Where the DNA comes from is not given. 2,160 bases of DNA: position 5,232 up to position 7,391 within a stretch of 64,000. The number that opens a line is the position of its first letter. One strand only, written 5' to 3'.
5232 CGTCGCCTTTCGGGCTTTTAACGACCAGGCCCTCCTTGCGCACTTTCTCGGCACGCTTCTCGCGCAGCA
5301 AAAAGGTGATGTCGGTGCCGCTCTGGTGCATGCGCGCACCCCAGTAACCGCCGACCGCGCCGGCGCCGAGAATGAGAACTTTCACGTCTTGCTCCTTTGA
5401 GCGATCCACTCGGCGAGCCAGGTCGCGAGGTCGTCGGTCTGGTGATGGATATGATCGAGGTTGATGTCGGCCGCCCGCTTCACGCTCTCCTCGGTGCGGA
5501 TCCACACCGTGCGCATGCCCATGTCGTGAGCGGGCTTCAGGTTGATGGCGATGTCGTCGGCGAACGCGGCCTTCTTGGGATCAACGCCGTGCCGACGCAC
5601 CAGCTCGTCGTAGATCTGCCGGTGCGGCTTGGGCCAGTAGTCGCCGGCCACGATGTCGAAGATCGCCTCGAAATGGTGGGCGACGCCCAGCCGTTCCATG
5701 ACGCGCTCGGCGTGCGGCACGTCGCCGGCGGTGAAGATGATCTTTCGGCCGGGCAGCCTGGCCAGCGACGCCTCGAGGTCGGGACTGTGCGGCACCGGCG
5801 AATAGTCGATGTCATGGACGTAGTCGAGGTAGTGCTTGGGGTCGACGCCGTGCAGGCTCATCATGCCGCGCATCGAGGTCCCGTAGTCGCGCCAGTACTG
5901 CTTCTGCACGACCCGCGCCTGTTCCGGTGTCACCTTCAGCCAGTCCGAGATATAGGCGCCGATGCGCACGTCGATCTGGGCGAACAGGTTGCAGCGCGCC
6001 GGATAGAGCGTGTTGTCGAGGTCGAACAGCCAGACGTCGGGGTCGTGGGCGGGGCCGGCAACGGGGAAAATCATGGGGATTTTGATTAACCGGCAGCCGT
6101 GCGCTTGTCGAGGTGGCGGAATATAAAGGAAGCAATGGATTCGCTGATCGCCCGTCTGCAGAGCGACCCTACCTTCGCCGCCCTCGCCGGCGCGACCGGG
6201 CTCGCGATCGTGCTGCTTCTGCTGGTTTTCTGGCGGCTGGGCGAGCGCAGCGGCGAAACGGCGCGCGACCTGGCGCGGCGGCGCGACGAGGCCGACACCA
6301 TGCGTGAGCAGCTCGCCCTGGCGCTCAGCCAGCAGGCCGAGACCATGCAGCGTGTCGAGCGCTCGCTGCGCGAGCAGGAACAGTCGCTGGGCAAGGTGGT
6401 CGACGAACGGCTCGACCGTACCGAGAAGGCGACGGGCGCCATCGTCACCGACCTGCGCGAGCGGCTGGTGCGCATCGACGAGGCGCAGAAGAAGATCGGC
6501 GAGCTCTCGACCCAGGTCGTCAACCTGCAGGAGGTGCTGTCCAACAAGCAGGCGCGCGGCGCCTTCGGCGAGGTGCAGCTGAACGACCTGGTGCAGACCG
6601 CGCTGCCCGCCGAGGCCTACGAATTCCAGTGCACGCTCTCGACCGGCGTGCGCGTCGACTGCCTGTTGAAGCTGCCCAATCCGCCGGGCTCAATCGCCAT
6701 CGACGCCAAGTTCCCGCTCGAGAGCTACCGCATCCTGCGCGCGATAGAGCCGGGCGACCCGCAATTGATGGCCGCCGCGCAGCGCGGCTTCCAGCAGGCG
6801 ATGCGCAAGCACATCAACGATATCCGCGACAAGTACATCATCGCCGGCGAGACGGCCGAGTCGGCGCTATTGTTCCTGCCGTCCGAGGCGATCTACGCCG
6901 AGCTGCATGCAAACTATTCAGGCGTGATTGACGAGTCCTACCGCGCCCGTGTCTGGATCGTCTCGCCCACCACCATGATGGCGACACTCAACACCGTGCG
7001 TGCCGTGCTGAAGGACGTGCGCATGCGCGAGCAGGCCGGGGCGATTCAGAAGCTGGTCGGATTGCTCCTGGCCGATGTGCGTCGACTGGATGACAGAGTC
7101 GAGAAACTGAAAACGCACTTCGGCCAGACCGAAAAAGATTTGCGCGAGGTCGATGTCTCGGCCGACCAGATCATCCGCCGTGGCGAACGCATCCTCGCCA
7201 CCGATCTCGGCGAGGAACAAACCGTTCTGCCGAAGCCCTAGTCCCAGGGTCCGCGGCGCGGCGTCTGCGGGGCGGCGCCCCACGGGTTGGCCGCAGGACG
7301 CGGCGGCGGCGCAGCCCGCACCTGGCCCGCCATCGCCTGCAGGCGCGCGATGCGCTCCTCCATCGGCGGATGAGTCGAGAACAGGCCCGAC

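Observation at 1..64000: About one gene in five is disrupted or reduced to a stub, without any mobile elements in sight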

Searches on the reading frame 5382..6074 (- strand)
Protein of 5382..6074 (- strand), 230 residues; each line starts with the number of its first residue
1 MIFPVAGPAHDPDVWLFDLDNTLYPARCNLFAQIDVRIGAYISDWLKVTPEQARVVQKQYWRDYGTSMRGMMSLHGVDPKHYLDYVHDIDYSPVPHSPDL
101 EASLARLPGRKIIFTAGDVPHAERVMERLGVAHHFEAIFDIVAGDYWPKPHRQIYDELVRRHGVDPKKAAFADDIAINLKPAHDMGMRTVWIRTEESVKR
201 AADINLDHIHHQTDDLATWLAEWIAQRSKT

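Call 24: find_encoding_contigs(protein=window:5382-6074:-, flank=10000, max_places=3)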
Protein window:5382-6074:- (230 aa): 8 contigs read that carry it; 3 places shown.
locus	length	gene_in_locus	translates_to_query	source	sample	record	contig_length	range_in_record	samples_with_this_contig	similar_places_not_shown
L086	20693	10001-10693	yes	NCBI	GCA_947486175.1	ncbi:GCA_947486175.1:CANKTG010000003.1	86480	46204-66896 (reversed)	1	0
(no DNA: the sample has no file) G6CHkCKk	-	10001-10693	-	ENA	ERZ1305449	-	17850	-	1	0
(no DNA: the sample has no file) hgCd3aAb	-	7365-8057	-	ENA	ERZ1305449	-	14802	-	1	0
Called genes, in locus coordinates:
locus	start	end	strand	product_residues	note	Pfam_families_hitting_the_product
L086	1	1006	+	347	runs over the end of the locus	PF01208:URO-D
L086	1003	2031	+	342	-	PF00762:Ferrochelatase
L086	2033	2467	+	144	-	PF03653:UPF0093, PF05425:CopD (weak)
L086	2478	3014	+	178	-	PF02776:TPP_enzyme_N (weak)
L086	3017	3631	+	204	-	PF02775:TPP_enzyme_C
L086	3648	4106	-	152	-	PF12441:CopG_antitoxin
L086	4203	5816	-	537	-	PF02142:MGS, PF01808:AICARFT_IMPCHas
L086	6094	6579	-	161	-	PF00291:PALP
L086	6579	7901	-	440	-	PF01266:DAO, PF13738:Pyr_redox_3 (faint)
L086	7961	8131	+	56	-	-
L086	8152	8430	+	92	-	PF01435:Peptidase_M48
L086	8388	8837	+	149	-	PF01435:Peptidase_M48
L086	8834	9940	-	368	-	PF02646:RmuC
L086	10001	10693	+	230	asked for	PF00702:Hydrolase, PF13419:HAD_2 (weak)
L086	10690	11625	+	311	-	PF02558:ApbA, PF08546:ApbA_C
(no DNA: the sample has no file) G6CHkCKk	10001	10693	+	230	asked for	PF00702:Hydrolase, PF13419:HAD_2 (weak)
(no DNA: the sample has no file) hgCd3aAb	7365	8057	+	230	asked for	PF00702:Hydrolase, PF13419:HAD_2 (weak)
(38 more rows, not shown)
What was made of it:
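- Checked: One conspecific contig has a 243-aa DctM gene in the same slot (call 24).
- One more transporter remnant lies just beyond the left end (call 24).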

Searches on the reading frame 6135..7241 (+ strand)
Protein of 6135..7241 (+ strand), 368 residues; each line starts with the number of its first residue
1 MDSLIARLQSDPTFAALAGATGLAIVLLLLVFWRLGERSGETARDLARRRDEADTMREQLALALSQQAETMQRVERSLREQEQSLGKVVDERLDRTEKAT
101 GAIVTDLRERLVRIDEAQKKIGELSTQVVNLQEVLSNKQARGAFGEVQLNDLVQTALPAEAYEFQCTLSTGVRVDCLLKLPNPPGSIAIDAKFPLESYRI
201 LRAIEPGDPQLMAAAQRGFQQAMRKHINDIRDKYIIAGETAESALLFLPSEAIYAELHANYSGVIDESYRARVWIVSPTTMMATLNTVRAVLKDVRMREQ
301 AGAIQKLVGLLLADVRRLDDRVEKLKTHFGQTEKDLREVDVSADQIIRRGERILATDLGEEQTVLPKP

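Call 39: find_homologous_proteins(query=window:6135-7241:+, max_evalue=1e-30)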
Query window:6135-7241:+ (368 aa): 8000 proteins with E <= 1e-30 among 8000 candidates; the best 120 are listed.
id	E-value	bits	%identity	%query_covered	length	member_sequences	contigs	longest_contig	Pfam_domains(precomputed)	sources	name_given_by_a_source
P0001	7.1e-229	776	99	100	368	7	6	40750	PF02646.23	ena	-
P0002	1.5e-179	614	79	98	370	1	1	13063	PF02646.23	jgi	jgi:DNA recombination protein RmuC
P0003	1.2e-175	601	79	99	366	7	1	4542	PF02646.23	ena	-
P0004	2.2e-166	571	84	86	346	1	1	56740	PF02646.23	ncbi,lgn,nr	ncbi:MAG: DNA recombination protein RmuC [Reyranella sp.]|nr:DNA recombination protein RmuC [Reyrane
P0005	8.1e-166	569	77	100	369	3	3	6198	PF02646.23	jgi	jgi:DNA recombination protein RmuC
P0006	1.0e-165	569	84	86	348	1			PF02646.23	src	-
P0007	3.1e-165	567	81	90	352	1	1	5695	PF02646.23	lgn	-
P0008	3.8e-165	567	83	86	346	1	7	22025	PF02646.23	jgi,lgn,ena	jgi:DNA recombination protein RmuC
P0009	4.8e-165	567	83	86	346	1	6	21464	PF02646.23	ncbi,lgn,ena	-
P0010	9.3e-165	566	84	86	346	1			PF02646.23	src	-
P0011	2.1e-164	564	83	87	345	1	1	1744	PF02646.23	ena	-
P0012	2.4e-164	564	83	86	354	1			PF02646.23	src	-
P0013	5.0e-164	563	81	90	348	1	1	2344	PF02646.23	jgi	jgi:DNA recombination protein RmuC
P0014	7.9e-164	563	83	87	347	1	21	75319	PF02646.23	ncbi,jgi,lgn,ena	jgi:DNA recombination protein RmuC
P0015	8.4e-164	562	83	86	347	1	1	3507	PF02646.23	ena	-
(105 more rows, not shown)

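Call 40: find_encoding_contigs(protein=P0004, flank=10000, max_places=1)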
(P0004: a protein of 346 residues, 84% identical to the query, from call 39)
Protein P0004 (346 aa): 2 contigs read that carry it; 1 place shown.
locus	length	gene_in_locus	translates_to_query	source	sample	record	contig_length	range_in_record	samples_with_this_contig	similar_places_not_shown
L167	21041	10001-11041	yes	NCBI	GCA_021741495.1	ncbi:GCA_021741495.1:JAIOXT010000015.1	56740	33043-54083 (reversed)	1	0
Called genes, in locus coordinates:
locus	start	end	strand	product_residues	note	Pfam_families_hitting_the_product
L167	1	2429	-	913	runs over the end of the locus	PF01624:MutS_I, PF05188:MutS_II, PF05192:MutS_III, PF05190:MutS_IV, PF00488:MutS_V, PF27441:MutS_C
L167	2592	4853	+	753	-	PF00390:malic, PF03949:Malic_M, PF01515:PTA_PTB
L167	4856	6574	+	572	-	PF07969:Amidohydro_3, PF01979:Amidohydro_1 (weak)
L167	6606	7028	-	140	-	PF14760:Rnk_N, PF01272:GreA_GreB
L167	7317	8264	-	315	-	PF02558:ApbA, PF08546:ApbA_C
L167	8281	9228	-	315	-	PF02558:ApbA, PF08546:ApbA_C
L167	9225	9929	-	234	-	PF00702:Hydrolase, PF13419:HAD_2 (weak)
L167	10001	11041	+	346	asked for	PF02646:RmuC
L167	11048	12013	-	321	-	PF01435:Peptidase_M48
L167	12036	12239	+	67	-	PF07896:DUF1674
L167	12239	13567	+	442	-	PF01946:Thi4 (weak), PF00890:FAD_binding_2 (weak), PF01266:DAO, PF01494:FAD_binding_3 (weak), PF13450:NAD_binding_8 (faint), PF13738:Pyr_redox_3 (faint)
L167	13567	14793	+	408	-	PF00291:PALP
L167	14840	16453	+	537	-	PF02142:MGS, PF01808:AICARFT_IMPCHas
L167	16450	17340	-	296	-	PF00892:EamA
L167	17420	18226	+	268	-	PF12844:HTH_19, PF13560:HTH_31, PF01381:HTH_3, PF17765:MLTR_LBD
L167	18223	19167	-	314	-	PF00781:DAGK_cat, PF19279:YegS_C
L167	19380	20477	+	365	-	PF25919:BSH_CusB (faint), PF25917:BSH_RND, PF25973:BSH_CzcB (weak), PF25878:HH_AAEA_pHBA (weak), PF25876:HH_MFP_RND, PF25944:Beta-barrel_RND (weak), PF25967:RND-MFP_C, PF25989:YknX_C, +1 more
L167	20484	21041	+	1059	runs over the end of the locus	PF00873:ACR_tran, PF03176:MMPL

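Call 41: find_encoding_contigs(protein=P0002, flank=10000, max_places=1)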
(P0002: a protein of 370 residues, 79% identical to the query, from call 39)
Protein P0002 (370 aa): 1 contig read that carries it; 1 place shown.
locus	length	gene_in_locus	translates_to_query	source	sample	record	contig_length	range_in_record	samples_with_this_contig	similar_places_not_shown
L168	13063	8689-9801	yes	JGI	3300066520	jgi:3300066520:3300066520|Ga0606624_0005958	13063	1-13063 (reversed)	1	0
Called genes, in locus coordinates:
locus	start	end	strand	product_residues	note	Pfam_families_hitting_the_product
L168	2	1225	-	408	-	?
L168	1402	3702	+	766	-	PF00390:malic, PF03949:Malic_M, PF01515:PTA_PTB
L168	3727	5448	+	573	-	PF01979:Amidohydro_1 (faint), PF07969:Amidohydro_3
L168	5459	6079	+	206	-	PF01810:LysE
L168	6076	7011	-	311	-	PF02558:ApbA, PF08546:ApbA_C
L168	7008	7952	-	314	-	PF02558:ApbA, PF08546:ApbA_C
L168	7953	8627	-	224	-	PF00702:Hydrolase, PF13419:HAD_2, PF13242:Hydrolase_like (weak)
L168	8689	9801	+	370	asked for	PF02646:RmuC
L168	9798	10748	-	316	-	PF01435:Peptidase_M48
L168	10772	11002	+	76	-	PF07896:DUF1674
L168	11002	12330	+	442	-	PF01946:Thi4 (weak), PF00890:FAD_binding_2 (weak), PF01266:DAO, PF01494:FAD_binding_3 (weak), PF07992:Pyr_redox_2 (faint), PF13450:NAD_binding_8 (faint), PF13738:Pyr_redox_3 (faint)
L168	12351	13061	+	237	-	?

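Call 42: find_encoding_contigs(protein=P0014, flank=10000, max_places=2)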
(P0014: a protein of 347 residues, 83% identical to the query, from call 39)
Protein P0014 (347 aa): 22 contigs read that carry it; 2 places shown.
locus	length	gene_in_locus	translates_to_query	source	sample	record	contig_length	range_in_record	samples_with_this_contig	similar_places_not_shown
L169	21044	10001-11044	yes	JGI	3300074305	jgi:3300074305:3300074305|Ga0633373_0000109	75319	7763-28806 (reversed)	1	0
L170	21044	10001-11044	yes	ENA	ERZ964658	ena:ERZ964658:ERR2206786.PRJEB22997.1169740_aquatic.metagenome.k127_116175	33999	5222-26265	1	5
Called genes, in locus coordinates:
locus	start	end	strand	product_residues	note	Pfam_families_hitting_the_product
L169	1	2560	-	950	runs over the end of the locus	PF01624:MutS_I, PF05188:MutS_II, PF05192:MutS_III, PF05190:MutS_IV, PF00488:MutS_V, PF27441:MutS_C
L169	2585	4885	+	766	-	PF00390:malic, PF03949:Malic_M, PF01515:PTA_PTB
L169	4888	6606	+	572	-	PF07969:Amidohydro_3, PF01979:Amidohydro_1 (weak)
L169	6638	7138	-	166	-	PF14760:Rnk_N, PF01272:GreA_GreB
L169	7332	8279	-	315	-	PF02558:ApbA, PF08546:ApbA_C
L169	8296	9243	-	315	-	PF02558:ApbA, PF08546:ApbA_C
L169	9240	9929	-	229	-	PF00702:Hydrolase, PF13419:HAD_2 (weak)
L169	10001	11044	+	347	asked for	PF02646:RmuC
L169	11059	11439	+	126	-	PF07366:SnoaL, PF14534:DUF4440 (weak), PF12680:SnoaL_2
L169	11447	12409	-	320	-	PF01435:Peptidase_M48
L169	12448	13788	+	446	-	PF01266:DAO, PF01494:FAD_binding_3 (faint), PF13738:Pyr_redox_3 (faint)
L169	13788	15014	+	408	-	PF00291:PALP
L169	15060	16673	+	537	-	PF02142:MGS, PF01808:AICARFT_IMPCHas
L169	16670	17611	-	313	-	PF00892:EamA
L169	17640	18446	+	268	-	PF12844:HTH_19, PF13560:HTH_31, PF01381:HTH_3, PF17765:MLTR_LBD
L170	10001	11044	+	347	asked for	PF02646:RmuC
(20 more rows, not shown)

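Call 79: search_protein_families(library=ncbifam, proteins=[L167:11048-12013:-, L167:13567-14793:+], max_evalue=0.001)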
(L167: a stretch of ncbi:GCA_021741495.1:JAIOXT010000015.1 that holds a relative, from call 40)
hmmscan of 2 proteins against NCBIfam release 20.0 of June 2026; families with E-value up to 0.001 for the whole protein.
L167:11048-12013:- (321 aa): 10 families
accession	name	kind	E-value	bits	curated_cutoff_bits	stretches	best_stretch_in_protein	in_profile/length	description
NF002363.0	PRK01345.1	equivalog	6.5e-138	459.1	422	1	1-321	1-318/318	zinc metalloprotease HtpX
NF002826.0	PRK03001.1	equivalog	9.9e-122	405.5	369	1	1-283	2-281/285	zinc metalloprotease HtpX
NF002839.0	PRK03072.1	equivalog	4.1e-94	314.9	412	1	2-283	8-287/291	zinc metalloprotease HtpX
NF003425.0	PRK04897.1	equivalog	3.5e-78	262.8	355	1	5-280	12-298/298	zinc metalloprotease HtpX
NF002669.0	PRK02391.1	equivalog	1e-70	238.3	341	1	6-280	18-291/298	zinc metalloprotease HtpX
NF003965.0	PRK05457.1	equivalog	2.4e-38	132.2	245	1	28-280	35-284/285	protease HtpX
NF002775.0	PRK02870.1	equivalog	5.7e-38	131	285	1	32-278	75-334/338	zinc metalloprotease HtpX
NF002322.0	PRK01265.1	equivalog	5.7e-26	91.7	275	1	18-240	29-260/325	zinc metalloprotease HtpX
NF052400.1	M48_BAM_BepA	equivalog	7.3e-10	38.2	570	1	87-213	93-208/483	beta-barrel assembly-enhancing protease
NF052399.1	M48_lipo_LoiP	exception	4.8e-05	22.9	365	1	86-163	90-162/247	metalloprotease LoiP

L167:13567-14793:+ (408 aa): 36 families (the best 25 are shown)
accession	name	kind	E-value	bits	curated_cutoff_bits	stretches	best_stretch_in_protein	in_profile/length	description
NF005600.0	PRK07334.1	equivalog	1.6e-186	619.8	496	1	5-402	8-406/408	threonine ammonia-lyase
TIGR01127.1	ilvA_1Cterm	equivalog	1.3e-125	419.3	378.75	1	26-402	1-380/380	threonine ammonia-lyase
NF006389.0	PRK08638.1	equivalog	1.8e-89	300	453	1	5-317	7-323/333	bifunctional threonine ammonia-lyase/L-serine ammonia-lyase TdcB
NF005454.0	PRK07048.1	equivalog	1e-83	281.2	452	1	5-318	5-320/324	threo-3-hydroxy-L-aspartate ammonia-lyase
NF006674.0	PRK09224.1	subfamily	8.2e-83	278.8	577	1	16-402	16-402/508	threonine ammonia-lyase IlvA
TIGR01124.1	ilvA_2Cterm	equivalog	3.8e-82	276.5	411.3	1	16-401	8-393/499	threonine ammonia-lyase, biosynthetic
NF006390.0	PRK08639.1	equivalog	5.4e-81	272.7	421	1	7-358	7-364/418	threonine ammonia-lyase IlvA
NF005680.0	PRK07476.1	equivalog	1.1e-79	267.8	413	1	6-317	4-319/326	hydroxyectoine utilization dehydratase EutB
NF005292.0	PRK06815.1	equivalog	1.3e-75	254.5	371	1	10-311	6-310/320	threonine/serine dehydratase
NF009130.0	PRK12483.1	subfamily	4.6e-75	253.2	801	1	16-403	28-416/521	threonine ammonia-lyase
TIGR02079.1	THD1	equivalog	4.4e-74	249.7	440.55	1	11-400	2-396/410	threonine ammonia-lyase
NF045641.2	BHydaspDhtseBhcB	equivalog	4.8e-72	242.7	550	1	8-312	3-308/312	beta-hydroxyaspartate dehydratase BhcB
NF006094.0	PRK08246.1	subfamily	1.7e-70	237.9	331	1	8-313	6-308/310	serine/threonine dehydratase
TIGR02991.1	ectoine_eutB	equivalog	2.9e-70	236.7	413.35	1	7-315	1-312/317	hydroxyectoine utilization dehydratase EutB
NF004771.0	PRK06110.1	equivalog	6.4e-63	212.8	317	1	8-320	4-318/323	threonine dehydratase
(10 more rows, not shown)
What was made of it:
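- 7238..8114 (-): htpX (zinc metalloprotease) pseudogene: three frame pieces, residues 57-70 deleted, second frameshift near 7685. The ortholog matches NCBIfam NF002363 above its cut-off (call 79).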
